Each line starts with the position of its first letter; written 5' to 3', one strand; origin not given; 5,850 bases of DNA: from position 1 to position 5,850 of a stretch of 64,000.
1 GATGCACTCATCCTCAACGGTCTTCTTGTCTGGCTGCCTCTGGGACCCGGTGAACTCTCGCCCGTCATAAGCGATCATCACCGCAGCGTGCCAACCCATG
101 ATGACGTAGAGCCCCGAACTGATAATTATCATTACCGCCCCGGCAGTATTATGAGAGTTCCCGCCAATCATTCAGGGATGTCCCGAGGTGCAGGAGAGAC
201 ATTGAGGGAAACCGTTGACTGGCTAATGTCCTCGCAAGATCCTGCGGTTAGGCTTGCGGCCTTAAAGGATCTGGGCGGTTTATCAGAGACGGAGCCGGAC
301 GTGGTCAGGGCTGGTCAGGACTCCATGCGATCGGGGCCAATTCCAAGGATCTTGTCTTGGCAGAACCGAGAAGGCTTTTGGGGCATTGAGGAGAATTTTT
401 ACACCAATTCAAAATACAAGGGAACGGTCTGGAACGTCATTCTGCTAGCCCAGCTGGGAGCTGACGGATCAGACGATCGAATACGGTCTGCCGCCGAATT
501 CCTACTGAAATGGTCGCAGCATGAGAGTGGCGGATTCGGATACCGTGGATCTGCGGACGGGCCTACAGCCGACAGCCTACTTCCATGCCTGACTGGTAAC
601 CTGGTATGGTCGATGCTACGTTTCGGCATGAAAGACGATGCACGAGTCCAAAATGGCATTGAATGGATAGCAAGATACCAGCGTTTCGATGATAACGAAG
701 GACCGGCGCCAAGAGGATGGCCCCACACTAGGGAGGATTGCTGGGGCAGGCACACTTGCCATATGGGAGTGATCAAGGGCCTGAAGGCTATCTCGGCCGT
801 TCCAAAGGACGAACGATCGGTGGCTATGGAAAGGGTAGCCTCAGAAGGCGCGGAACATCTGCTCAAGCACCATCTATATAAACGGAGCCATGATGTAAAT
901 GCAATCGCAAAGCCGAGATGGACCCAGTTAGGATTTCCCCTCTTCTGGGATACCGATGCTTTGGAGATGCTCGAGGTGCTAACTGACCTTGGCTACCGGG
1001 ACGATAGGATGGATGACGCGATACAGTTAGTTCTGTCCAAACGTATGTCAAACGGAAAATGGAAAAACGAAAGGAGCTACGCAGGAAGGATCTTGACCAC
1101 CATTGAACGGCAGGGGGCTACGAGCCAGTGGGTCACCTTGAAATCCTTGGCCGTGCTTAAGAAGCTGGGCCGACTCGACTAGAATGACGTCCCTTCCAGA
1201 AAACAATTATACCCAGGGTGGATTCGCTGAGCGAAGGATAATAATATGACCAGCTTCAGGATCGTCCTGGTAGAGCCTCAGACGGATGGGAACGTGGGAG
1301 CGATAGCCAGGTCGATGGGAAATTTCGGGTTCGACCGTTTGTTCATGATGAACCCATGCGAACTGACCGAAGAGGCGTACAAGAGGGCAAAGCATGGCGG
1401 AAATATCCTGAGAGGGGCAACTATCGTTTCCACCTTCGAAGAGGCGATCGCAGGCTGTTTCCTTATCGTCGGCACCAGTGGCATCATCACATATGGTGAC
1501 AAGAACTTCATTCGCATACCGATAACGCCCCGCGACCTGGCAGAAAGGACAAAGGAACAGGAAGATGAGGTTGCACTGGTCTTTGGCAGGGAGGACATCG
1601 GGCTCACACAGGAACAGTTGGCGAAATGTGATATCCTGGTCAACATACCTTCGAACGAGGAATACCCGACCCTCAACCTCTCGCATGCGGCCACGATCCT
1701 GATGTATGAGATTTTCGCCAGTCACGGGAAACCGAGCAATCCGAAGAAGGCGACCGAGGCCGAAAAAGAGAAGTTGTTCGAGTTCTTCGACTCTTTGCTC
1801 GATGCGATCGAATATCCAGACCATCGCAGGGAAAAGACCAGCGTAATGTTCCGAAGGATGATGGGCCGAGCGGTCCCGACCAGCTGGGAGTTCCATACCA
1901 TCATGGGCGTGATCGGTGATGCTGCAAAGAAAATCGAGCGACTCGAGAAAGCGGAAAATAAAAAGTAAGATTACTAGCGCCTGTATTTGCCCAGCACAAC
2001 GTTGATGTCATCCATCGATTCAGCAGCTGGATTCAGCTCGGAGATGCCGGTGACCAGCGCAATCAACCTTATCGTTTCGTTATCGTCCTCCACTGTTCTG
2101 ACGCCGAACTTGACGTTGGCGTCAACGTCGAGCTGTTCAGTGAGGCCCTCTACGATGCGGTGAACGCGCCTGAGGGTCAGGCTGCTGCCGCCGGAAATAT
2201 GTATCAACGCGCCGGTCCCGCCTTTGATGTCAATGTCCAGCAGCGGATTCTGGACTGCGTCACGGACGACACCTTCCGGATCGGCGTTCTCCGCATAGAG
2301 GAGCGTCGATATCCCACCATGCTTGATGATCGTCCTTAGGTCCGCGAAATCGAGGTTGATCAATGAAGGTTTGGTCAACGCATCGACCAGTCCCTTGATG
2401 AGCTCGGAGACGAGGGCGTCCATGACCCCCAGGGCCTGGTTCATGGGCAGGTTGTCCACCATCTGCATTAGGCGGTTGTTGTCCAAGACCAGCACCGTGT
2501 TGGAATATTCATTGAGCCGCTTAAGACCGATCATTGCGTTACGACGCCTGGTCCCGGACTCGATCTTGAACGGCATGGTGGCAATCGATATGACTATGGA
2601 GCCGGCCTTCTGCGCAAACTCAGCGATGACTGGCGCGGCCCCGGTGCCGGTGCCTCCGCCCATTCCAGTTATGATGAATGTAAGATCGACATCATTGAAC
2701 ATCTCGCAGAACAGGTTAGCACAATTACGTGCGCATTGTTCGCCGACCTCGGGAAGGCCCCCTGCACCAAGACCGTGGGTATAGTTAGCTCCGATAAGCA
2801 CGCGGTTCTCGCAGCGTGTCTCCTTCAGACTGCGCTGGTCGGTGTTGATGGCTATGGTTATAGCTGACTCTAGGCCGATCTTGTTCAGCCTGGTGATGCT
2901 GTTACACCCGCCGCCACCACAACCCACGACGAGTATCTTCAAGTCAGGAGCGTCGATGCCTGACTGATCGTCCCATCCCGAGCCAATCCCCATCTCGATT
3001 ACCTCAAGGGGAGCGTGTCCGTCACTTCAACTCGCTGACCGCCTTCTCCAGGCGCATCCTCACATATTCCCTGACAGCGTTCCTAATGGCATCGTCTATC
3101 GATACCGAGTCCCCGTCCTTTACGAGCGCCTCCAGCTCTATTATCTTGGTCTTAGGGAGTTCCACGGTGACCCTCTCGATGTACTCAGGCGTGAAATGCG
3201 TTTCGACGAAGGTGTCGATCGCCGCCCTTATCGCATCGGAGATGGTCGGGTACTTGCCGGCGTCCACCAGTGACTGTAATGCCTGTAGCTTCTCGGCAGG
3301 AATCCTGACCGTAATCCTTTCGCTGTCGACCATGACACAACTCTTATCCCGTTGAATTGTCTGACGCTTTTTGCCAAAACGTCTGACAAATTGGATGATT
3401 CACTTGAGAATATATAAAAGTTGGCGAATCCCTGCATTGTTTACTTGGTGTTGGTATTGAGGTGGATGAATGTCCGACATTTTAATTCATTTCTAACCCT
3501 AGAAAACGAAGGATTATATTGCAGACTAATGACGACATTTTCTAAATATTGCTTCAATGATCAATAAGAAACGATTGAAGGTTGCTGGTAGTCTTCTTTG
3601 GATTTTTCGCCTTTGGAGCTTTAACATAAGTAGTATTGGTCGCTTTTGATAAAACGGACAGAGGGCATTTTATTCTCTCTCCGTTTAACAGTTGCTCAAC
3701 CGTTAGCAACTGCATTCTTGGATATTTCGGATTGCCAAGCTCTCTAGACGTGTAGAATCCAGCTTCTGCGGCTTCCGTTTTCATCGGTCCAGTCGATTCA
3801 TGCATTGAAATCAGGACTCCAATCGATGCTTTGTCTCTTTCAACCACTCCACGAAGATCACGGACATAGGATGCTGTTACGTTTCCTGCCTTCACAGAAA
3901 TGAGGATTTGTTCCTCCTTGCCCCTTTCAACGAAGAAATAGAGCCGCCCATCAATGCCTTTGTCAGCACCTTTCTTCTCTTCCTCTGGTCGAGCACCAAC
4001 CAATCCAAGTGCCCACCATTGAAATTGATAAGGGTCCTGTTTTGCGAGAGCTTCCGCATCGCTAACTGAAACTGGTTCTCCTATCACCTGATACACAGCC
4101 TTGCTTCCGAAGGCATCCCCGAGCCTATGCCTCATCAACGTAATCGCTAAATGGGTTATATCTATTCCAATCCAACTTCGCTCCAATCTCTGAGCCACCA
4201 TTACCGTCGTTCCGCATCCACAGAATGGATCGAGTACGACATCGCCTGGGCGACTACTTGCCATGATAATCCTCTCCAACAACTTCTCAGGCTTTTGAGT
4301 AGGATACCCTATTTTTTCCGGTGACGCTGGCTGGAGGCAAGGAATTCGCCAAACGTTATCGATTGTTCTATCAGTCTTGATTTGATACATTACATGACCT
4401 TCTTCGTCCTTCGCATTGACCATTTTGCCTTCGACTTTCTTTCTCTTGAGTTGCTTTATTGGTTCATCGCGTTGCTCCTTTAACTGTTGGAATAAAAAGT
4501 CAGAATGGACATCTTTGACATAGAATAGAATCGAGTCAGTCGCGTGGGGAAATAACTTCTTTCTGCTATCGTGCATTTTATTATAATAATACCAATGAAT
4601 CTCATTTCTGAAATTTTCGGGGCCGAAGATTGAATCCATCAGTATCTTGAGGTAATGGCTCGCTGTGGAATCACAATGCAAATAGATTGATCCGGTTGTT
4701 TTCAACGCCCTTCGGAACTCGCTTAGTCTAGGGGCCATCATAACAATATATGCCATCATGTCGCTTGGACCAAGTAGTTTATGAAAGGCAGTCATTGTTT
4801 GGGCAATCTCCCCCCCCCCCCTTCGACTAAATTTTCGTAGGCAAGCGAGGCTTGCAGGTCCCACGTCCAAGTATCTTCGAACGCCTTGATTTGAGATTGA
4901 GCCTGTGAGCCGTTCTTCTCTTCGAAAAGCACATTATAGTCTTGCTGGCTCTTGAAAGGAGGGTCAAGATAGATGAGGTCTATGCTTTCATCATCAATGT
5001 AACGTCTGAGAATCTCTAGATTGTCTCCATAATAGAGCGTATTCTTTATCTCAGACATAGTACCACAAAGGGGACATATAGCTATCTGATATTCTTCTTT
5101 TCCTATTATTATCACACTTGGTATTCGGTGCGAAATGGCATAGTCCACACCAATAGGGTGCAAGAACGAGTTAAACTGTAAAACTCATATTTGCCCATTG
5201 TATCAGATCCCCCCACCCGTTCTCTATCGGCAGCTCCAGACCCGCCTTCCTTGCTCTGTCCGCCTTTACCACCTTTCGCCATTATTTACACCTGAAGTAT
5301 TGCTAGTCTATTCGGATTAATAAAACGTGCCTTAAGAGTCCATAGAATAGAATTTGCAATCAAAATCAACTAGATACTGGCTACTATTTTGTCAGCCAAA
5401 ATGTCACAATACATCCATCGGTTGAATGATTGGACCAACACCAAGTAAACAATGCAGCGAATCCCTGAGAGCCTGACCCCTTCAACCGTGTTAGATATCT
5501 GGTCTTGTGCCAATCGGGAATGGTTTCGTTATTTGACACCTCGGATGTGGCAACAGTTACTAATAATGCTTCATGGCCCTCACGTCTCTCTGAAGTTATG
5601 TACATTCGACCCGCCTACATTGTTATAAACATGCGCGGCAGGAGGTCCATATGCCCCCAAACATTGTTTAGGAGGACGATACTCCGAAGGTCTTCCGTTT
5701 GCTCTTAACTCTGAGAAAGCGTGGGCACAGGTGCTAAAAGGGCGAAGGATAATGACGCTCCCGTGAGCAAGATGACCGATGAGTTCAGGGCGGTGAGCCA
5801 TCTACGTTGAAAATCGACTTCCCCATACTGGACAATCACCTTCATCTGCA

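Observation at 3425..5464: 2-kb cassette with perfect TIRs and a TSD whose only cargo is a methyltransferase/Mrr-like fusion, with no transposase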

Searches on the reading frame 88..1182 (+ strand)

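Call 80: search_protein_families(library=pfam, proteins=[window:88-1182:+], max_evalue=0.001)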
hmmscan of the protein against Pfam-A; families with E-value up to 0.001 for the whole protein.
window:88-1182:+ (364 aa): 1 family
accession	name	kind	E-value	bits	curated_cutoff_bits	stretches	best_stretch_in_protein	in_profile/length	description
PF13243.12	SQHop_cyclase_C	-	0.00043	19.8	26.1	0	104-201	182-281/319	Squalene-hopene cyclase C-terminal domain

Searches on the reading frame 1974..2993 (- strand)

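Call 6: search_protein_families(library=pfam, proteins=[window:1974-2993:-], max_evalue=0.01)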
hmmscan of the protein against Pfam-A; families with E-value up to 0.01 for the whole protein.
window:1974-2993:- (339 aa): 2 families
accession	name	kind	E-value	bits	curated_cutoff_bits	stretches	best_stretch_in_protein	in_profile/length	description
PF00091.31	Tubulin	-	1.1e-40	140.4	33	1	19-179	1-189/190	Tubulin/FtsZ family, GTPase domain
PF12327.13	FtsZ_C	-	2.2e-18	66.8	27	1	241-317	18-94/95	FtsZ family, C-terminal domain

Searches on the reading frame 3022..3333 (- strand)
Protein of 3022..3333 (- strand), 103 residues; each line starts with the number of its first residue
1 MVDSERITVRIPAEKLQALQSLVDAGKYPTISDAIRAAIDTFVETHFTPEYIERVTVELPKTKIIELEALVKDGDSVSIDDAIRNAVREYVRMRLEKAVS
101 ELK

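Call 6: search_protein_families(library=pfam, proteins=[window:3022-3333:-], max_evalue=0.01)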
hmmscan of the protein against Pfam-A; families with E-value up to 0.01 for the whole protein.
window:3022-3333:- (103 aa): 2 families
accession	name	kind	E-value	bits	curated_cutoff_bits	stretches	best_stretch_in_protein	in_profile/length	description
PF01402.27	RHH_1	-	2.2e-11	43.7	20.5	2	6-44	1-38/39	Ribbon-helix-helix protein, copG family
PF17723.7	RHH_8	-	2.7e-06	27.9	25.4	0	3-46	2-45/119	Ribbon-Helix-Helix transcriptional regulator family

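Call 7: find_encoding_contigs(protein=window:3022-3333:-, flank=6000, max_places=10)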
Protein window:3022-3333:- (103 aa): 2 contigs read that carry it; 2 places shown.
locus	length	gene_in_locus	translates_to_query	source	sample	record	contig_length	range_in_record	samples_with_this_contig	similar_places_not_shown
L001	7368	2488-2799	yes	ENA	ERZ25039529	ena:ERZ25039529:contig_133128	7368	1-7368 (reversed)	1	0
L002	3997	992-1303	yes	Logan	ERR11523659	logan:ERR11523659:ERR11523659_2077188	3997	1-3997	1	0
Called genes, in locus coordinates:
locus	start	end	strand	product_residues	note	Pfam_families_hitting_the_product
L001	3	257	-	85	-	?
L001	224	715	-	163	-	PF00091:Tubulin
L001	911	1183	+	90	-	PF00708:Acylphosphatase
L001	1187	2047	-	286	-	PF01026:TatD_DNase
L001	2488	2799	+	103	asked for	PF17363:DUF5388 (faint), PF17723:RHH_8 (faint), PF01402:RHH_1 (weak)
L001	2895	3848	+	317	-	PF00091:Tubulin, PF12327:FtsZ_C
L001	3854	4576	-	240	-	PF00588:SpoU_methylase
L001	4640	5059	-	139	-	-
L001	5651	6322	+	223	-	PF01416:PseudoU_synth_1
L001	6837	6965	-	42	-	-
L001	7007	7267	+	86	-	-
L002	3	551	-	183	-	?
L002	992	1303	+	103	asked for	PF17363:DUF5388 (faint), PF17723:RHH_8 (faint), PF01402:RHH_1 (weak)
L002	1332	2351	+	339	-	PF00091:Tubulin, PF12327:FtsZ_C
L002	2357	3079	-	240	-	PF00588:SpoU_methylase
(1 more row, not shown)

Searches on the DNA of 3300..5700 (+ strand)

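Call 45: search_dna_similar(query=window:5059-5457:+, collection=plasmids, mode=distant, max_evalue=0.01, max_rows=10)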
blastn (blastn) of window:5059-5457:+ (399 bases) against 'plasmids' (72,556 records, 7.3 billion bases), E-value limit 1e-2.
No match.

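Call 46: search_dna_similar(query=window:3432-5457:+, collection=phages, mode=distant, max_evalue=0.001, max_rows=10)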
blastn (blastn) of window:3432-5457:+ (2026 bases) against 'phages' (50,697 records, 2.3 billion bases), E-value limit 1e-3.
Records with a match: 4; places in all: 4; records where one place covers at least 80% of the query: 0.
Best place of each record, by identity: 60-80% 4.
By first word of the organism name: Streptomyces 3; Marinitoga 1.
By host as written in the record: Streptomyces lividans JI 1326 3; - 1.
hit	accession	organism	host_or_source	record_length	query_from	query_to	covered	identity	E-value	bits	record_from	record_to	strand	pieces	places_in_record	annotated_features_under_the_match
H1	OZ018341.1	Marinitoga phage MPV1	-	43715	693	1273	11%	73.2%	2e-8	132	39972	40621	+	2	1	DNA methyltransferase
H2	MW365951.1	Streptomyces phage Hippo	Streptomyces lividans JI 1326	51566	724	878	8%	68.4%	8e-6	60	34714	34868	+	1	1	48: methyltransferase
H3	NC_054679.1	Streptomyces phage Werner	Streptomyces lividans JI 1326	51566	724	878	8%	68.4%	8e-6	60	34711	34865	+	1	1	48: DNA methyltransferase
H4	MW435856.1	Streptomyces phage Werner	Streptomyces lividans JI 1326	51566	724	878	8%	68.4%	8e-6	60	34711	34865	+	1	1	48: methyltransferase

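Call 55: search_rna_families(source=window, start=3300, end=5700, threshold=evalue, max_evalue=1)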
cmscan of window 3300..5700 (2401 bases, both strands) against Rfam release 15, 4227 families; matches with E-value up to 1: 1.
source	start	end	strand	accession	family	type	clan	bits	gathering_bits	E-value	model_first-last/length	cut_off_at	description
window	3450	3497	-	RF00186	SNORD101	Gene; snRNA; snoRNA; CD-box;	CL00074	20.8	47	0.81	1-73/73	no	Small nucleolar RNA SNORD101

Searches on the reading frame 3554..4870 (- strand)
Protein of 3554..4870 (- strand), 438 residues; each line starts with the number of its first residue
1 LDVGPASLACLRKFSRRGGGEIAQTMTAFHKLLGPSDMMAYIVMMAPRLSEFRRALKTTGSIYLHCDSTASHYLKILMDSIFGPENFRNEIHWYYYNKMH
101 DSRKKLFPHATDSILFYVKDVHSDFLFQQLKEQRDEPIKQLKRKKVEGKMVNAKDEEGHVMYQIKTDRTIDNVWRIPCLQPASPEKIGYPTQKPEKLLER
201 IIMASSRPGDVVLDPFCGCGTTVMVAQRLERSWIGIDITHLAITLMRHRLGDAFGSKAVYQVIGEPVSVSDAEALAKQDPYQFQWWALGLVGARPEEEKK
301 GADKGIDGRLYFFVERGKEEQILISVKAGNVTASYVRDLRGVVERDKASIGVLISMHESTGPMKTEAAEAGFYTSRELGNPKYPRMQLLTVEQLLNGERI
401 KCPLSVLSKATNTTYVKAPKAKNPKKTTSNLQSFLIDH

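Call 6: search_protein_families(library=pfam, proteins=[window:3554-4870:-], max_evalue=0.01)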
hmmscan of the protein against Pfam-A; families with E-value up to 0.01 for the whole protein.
window:3554-4870:- (438 aa): 4 families
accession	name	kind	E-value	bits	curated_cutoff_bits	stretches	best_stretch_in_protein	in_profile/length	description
PF01555.25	N6_N4_Mtase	-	2.3e-45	155.7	26.7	1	34-240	21-213/221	DNA methylase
PF22722.2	NA-iREase1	-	1.5e-10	41.4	27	1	286-378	8-104/106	NACHT-associated inactive Restriction Endonuclease 1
PF04471.18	Mrr_cat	-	6.4e-07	29.9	21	1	296-369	26-99/115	Restriction endonuclease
PF13847.12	Methyltransf_31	-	0.0051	16.9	27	0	208-249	3-47/145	Methyltransferase domain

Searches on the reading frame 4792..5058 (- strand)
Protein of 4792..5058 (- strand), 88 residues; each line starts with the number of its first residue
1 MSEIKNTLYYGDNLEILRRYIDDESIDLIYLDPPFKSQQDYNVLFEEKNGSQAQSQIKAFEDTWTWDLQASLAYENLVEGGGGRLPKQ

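Call 88: find_encoding_contigs(protein=window:4792-5058:-, flank=3000, max_places=10)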
Protein window:4792-5058:- (88 aa): no gene with exactly this product is on record in the collection.

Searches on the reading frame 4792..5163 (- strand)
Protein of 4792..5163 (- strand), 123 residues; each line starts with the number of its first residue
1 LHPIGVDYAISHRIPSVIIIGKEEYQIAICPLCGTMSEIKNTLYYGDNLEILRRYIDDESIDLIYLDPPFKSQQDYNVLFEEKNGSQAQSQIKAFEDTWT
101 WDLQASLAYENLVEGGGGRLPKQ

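Call 6: search_protein_families(library=pfam, proteins=[window:4792-5163:-], max_evalue=0.01)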
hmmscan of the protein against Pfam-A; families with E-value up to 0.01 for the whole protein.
window:4792-5163:- (123 aa): 1 family
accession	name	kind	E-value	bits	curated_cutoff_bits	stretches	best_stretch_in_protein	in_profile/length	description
PF03602.21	Cons_hypoth95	-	0.00029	21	24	1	10-81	60-134/182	Conserved hypothetical protein 95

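Call 87: find_encoding_contigs(protein=window:4792-5163:-, flank=3000, max_places=10)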
Protein window:4792-5163:- (123 aa): no gene with exactly this product is on record in the collection.

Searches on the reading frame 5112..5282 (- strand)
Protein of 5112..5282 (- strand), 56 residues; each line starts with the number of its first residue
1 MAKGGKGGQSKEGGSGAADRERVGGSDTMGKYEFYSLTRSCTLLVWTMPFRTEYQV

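Call 6: search_protein_families(library=pfam, proteins=[window:5112-5282:-], max_evalue=0.01)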
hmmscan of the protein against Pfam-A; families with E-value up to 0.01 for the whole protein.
window:5112-5282:- (56 aa): 0 families

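Call 43: search_protein_families(library=ncbifam, proteins=[window:5112-5282:-], max_evalue=0.01)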
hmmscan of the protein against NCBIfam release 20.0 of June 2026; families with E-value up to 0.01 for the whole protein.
window:5112-5282:- (56 aa): 0 families

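Call 65: search_protein_representatives(protein=window:5112-5282:-)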
Query: 56 residues. Proteins with E-value up to 0.001 (for the whole library): 0; up to 1e-10: 0; up to 1e-30: 0. The best 0 are listed.
